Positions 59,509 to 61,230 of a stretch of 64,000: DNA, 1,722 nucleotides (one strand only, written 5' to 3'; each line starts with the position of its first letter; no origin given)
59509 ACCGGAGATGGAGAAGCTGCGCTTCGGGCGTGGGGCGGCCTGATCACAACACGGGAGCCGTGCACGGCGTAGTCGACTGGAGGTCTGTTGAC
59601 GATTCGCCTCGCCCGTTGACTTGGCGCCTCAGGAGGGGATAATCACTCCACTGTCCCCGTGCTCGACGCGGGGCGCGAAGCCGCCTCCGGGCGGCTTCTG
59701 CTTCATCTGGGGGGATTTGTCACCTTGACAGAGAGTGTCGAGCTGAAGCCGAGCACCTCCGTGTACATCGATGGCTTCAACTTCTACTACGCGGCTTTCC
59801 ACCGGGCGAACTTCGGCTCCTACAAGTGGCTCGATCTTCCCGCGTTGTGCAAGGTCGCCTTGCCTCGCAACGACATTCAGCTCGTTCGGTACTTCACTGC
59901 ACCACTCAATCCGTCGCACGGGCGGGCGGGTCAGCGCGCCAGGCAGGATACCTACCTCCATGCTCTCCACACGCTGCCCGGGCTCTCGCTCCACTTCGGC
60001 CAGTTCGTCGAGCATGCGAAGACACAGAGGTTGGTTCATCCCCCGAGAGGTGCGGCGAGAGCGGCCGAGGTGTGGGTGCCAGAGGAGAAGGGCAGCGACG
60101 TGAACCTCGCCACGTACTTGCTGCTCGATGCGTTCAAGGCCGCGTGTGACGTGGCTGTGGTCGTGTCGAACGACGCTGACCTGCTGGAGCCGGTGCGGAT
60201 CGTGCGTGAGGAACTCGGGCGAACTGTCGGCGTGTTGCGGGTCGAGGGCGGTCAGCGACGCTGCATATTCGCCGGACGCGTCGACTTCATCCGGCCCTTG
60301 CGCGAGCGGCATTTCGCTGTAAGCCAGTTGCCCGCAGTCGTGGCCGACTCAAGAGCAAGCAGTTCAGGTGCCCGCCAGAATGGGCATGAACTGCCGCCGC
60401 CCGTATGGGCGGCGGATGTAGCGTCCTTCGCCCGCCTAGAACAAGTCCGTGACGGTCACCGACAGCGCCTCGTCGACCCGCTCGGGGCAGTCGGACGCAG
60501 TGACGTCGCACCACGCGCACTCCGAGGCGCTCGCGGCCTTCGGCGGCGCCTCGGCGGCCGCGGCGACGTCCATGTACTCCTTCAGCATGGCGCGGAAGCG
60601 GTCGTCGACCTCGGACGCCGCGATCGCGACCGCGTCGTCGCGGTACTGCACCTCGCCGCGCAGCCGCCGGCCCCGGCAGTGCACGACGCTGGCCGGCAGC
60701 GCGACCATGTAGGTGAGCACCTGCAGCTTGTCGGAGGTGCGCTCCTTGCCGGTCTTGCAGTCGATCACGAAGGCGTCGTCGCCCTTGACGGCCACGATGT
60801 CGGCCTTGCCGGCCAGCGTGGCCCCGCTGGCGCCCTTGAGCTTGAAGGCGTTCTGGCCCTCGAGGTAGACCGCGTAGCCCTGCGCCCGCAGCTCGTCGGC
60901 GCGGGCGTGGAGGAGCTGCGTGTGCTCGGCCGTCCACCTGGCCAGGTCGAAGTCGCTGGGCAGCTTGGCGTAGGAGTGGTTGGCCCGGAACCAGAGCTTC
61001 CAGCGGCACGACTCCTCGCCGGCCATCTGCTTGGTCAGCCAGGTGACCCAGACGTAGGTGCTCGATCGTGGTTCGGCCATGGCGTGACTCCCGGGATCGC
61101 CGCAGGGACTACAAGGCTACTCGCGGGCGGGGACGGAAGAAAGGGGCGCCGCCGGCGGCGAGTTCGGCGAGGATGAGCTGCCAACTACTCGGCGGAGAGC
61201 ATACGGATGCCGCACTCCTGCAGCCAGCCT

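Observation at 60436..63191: DUF2075 nuclease-helicase plus Cas4-like Fe-S nuclease: candidate anti-phage system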

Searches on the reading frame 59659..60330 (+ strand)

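Call 3: search_protein_families(library=pfam, proteins=[window:59659-60330:+], max_evalue=0.01)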
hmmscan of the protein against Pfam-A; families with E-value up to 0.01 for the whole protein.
window:59659-60330:+ (224 aa): 1 family
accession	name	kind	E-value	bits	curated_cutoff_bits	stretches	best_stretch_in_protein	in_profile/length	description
PF01936.24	NYN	-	1.3e-06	29.5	24.2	1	33-195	2-125/145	NYN domain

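Call 4: search_protein_families(library=padloc, proteins=[window:59659-60330:+], max_evalue=0.01)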
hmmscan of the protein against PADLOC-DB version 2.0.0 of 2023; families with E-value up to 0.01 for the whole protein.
window:59659-60330:+ (224 aa): 1 family
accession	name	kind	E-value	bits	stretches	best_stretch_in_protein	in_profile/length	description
PDLC04163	HEC-09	-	6.4e-32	108.9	1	34-186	5-146/203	-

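Call 40: search_protein_families(library=ncbifam, proteins=[window:59659-60330:+], max_evalue=0.1)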
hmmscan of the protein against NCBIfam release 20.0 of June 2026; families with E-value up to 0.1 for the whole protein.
window:59659-60330:+ (224 aa): 0 families

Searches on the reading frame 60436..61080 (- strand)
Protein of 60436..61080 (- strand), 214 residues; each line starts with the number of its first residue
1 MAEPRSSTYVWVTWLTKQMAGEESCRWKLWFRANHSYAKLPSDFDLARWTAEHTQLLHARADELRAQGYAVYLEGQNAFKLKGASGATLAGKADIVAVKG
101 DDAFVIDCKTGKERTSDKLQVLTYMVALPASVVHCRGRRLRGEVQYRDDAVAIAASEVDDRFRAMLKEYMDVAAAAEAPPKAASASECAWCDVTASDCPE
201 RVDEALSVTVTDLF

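Call 3: search_protein_families(library=pfam, proteins=[window:60436-61080:-], max_evalue=0.01)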
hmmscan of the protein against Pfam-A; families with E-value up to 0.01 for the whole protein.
window:60436-61080:- (214 aa): 3 families
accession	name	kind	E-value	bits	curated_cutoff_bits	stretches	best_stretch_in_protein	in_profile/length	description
PF12705.13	PDDEXK_1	-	4.1e-09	37.2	22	1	45-194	85-243/247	PD-(D/E)XK nuclease superfamily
PF01930.23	Cas_Cas4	-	7.3e-05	23.3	22.7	1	90-193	53-154/160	Domain of unknown function DUF83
PF04475.18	DUF555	-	0.0041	17.7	25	1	143-191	13-61/110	Protein of unknown function (DUF555)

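Call 4: search_protein_families(library=padloc, proteins=[window:60436-61080:-], max_evalue=0.01)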
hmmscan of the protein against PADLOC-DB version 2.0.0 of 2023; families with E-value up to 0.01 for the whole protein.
window:60436-61080:- (214 aa): 11 families
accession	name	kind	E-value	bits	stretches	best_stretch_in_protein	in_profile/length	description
PDLC00943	Cas4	-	5.6e-09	34.2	1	25-194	12-175/180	CRISPR-associated protein Cas4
PDLC01250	Cas4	-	6.4e-09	34.3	1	25-194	12-164/168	"CAS-I,CAS-II,CAS-III,CAS-IV,CAS-V,CAS-VI; acquisition_associated"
PDLC00944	Cas4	-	5.6e-08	31.2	1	22-193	9-172/177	Cas4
PDLC01773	Cas4c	-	1.1e-07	29.4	1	54-200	53-196/229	-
PDLC01447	Cas4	-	1.6e-07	29.9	1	24-193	15-153/161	"CAS-I,CAS-II,CAS-III,CAS-IV,CAS-V,CAS-VI; acquisition_associated"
PDLC01611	Cas4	-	4.5e-07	28.3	1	50-193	30-152/158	"CAS-I,CAS-II,CAS-III,CAS-IV,CAS-V,CAS-VI; acquisition_associated"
PDLC00060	DruK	-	3.3e-06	24.7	1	86-192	140-254/347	PD-(D/E)XK nuclease superfamily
PDLC01747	Cas1g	-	4.9e-06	23.4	1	54-195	33-174/523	-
PDLC00059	DruK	-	6.8e-05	20.2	1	86-135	123-172/326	PD-(D/E)XK nuclease superfamily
PDLC02083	Cas4_II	-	0.00068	18.1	1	88-193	72-179/186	-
PDLC02410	Aga_Cas4-like_Nuc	-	0.0044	14.9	1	87-128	132-172/255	Class II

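Call 11: find_related_loci(query=window:60436-61080:-, collection=genome_contigs, flank=6000)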
Query window:60436-61080:- (214 aa) in genome_contigs; peptide patterns used: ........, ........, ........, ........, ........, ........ (x = any residue, [..] = any of these).
62 stretches matched a pattern; 5 encode a relative of the query (tblastn E <= 1e-3); 5 distinct loci.
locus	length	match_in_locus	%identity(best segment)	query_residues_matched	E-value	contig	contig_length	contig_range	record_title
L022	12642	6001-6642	84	1-214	5e-115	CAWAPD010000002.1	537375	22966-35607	MAG: uncultured Actinomycetes bacterium isolate MFD04492.bin.1.108 genome assembly, contig: contig_14412, whole genome s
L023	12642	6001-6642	76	1-214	3e-112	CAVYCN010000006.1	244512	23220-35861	MAG: uncultured Actinomycetes bacterium isolate MFD04492.bin.3.7 genome assembly, contig: contig_24147, whole genome sho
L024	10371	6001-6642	72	1-214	2e-107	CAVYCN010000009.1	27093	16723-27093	MAG: uncultured Actinomycetes bacterium isolate MFD04492.bin.3.7 genome assembly, contig: contig_24173, whole genome sho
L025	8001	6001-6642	70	1-214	1e-106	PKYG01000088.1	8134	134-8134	MAG: Actinomycetota bacterium isolate palsa_647 73.20120500_P19.4_contig_470, whole genome shotgun sequence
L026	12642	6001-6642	72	1-214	9e-105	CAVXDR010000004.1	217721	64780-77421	MAG: uncultured Actinomycetes bacterium isolate MFD02138.bin.2.13 genome assembly, contig: contig_24379, whole genome sh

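Call 21: find_homologous_proteins(query=window:60436-61080:-, max_evalue=0.001)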
Query window:60436-61080:- (214 aa): 113 proteins with E <= 0.001 among 1547 candidates.
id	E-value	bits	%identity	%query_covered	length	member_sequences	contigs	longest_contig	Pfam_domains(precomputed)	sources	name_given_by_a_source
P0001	1.5e-129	448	94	100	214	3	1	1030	PF12705.14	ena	-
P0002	3.6e-117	407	84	100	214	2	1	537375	PF12705.14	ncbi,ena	-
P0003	6.9e-114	397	81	100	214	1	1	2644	PF12705.14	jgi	jgi:RecB family exonuclease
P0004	4.2e-112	391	81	100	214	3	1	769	PF12705.14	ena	-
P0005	2.2e-111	389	79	100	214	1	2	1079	PF12705.14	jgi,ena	-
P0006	3.3e-104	365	74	100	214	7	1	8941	PF12705.14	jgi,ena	-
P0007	7.3e-103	361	74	100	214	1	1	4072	PF12705.14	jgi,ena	-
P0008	2.9e-102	359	73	100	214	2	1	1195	PF12705.14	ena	-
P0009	4.6e-102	358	73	100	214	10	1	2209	PF12705.14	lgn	-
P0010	5.2e-102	358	73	100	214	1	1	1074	PF12705.14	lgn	-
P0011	1.2e-101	357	72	100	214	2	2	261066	PF12705.14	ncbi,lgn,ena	-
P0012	1.8e-100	353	73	100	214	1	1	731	-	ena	-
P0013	2.2e-98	346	71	100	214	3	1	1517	PF12705.14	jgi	-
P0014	5.2e-93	329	67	100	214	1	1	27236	PF12705.14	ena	-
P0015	4.7e-90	319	64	100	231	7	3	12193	PF12705.14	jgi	-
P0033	7.1e-68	247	53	100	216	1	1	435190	PF01930.24,PF12705.14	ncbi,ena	-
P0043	2.1e-65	238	50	99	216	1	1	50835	PF12705.14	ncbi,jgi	ncbi:MAG: PD-(D/E)XK nuclease family protein [Planctomycetota bacterium]|jgi:hypothetical protein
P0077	1.7e-51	193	43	98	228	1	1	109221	PF01930.24,PF12705.14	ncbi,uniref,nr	ncbi:Dna2/Cas4 domain-containing protein [Scytonema sp. UIC 10036]|uniref:CRISPR-associated protein 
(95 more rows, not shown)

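Call 22: find_encoding_contigs(protein=P0033, flank=6000, max_places=2)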
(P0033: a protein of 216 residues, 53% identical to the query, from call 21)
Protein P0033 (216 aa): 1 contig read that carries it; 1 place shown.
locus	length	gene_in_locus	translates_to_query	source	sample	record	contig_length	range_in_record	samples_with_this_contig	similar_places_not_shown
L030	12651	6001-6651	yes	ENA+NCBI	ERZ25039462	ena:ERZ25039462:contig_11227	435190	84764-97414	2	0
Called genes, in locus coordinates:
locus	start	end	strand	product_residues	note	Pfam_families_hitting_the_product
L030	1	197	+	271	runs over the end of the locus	PF00106:adh_short, PF01370:Epimerase (weak), PF08659:KR, PF23441:SDR (weak), PF13561:adh_short_C2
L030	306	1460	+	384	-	PF13784:Fic_N, PF02661:Fic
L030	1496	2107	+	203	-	PF20437:LonC_helical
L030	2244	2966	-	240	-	-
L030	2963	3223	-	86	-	-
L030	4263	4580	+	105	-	PF13560:HTH_31 (weak), PF08667:BetR (weak), PF01381:HTH_3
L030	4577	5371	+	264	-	PF06114:Peptidase_M78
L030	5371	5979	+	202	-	-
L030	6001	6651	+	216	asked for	PF12705:PDDEXK_1, PF01930:Cas_Cas4 (weak)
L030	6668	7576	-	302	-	PF02219:MTHFR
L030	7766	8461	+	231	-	-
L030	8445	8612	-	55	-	-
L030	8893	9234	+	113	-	-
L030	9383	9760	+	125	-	-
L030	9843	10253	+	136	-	PF00903:Glyoxalase, PF22677:Ble-like_N (faint)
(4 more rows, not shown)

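Call 23: find_encoding_contigs(protein=P0043, flank=6000, max_places=2)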
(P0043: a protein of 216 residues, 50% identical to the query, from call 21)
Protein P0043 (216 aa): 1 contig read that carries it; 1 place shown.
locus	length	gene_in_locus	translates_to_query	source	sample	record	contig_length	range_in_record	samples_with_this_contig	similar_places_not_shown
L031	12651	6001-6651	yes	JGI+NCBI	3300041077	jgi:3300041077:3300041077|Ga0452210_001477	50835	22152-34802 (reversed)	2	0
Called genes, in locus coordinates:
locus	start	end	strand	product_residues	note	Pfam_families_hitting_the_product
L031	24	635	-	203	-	PF00293:NUDIX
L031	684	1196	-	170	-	PF01467:CTP_transf_like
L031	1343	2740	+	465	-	PF00723:Glyco_hydro_15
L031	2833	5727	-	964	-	PF00082:Peptidase_S8, PF14312:FG-GAP_2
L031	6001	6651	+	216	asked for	PF12705:PDDEXK_1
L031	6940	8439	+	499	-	PF01370:Epimerase, PF05368:NmrA, PF13460:NAD_binding_10, PF16363:GDP_Man_Dehyd (weak), PF11066:DUF2867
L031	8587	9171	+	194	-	PF04542:Sigma70_r2, PF08281:Sigma70_r4_2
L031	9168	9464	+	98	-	PF13490:zf-HC2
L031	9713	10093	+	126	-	-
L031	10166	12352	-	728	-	PF06452:CBM9_1 (weak), PF19313:DUF5916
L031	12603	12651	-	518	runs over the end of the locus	PF00561:Abhydrolase_1, PF08386:Abhydrolase_4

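Call 24: find_encoding_contigs(protein=P0077, flank=6000, max_places=2)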
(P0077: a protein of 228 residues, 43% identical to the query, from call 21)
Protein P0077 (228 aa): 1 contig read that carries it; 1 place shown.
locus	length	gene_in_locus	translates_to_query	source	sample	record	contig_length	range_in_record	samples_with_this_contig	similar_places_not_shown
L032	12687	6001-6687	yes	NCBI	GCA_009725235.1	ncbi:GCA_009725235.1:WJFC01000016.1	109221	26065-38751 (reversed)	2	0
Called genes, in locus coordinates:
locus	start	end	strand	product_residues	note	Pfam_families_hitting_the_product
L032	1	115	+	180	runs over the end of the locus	PF10544:T5orf172, PF13455:MUG113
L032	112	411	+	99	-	-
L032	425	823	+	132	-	-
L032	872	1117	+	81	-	-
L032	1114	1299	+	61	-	-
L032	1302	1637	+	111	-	-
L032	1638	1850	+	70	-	-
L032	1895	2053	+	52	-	-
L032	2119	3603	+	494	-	PF05685:Uma2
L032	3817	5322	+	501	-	PF07992:Pyr_redox_2 (faint), PF01266:DAO (faint), PF01593:Amino_oxidase, PF13450:NAD_binding_8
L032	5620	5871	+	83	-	-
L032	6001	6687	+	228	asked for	PF12705:PDDEXK_1 (weak), PF01930:Cas_Cas4 (weak)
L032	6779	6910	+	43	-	-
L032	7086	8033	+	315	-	PF00589:Phage_integrase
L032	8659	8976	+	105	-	-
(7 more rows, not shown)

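Call 32: search_solved_structures(query=window:60436-61080:-, max_evalue=0.1, show_alignments=1)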
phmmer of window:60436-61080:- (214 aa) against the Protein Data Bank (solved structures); distinct sequences matched with E-value up to 0.1: 1.
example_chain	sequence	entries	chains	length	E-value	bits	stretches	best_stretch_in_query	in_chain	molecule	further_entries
4r5q_A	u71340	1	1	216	0.064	16.3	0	86-181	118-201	CRISPR-associated exonuclease, Cas4 family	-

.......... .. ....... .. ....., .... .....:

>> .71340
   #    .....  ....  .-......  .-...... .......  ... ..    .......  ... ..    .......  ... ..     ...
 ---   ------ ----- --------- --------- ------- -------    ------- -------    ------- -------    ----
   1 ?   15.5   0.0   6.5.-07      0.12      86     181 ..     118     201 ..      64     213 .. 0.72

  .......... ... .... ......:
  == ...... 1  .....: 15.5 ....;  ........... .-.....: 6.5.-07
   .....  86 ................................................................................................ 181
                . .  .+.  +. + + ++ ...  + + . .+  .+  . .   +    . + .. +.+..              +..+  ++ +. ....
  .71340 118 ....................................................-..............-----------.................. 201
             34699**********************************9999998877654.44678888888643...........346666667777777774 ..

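Call 40: search_protein_families(library=ncbifam, proteins=[window:60436-61080:-], max_evalue=0.1)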
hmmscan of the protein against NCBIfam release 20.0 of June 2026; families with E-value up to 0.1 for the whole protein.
window:60436-61080:- (214 aa): 4 families
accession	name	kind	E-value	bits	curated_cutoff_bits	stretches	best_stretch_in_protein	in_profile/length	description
TIGR00372.1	cas4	equivalog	2.1e-08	34.2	65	1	25-194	12-175/180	CRISPR-associated protein Cas4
NF049935.1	cas4g_cas1g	exception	0.00059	18.4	560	1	86-199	72-191/546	CRISPR-associated endonuclease Cas4g/Cas1g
NF003035.0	PRK03922.1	subfamily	0.023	14.5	125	1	143-190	16-62/128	hypothetical protein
NF010486.0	PRK13909.1-3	equivalog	0.074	11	1109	1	92-128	858-895/921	RecB-like helicase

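Call 66: search_dna_similar(query=window:60436-61080:-, collection=phages, mode=protein, max_evalue=0.001, max_rows=12)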
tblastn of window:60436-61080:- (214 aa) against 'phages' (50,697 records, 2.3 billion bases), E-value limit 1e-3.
No match.

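Call 93: search_protein_families(library=padloc, proteins=[L025:6709-7992:-], max_evalue=0.01)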
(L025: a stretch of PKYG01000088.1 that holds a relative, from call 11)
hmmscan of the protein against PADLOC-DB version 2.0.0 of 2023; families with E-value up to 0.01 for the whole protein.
L025:6709-7992:- (427 aa): 0 families
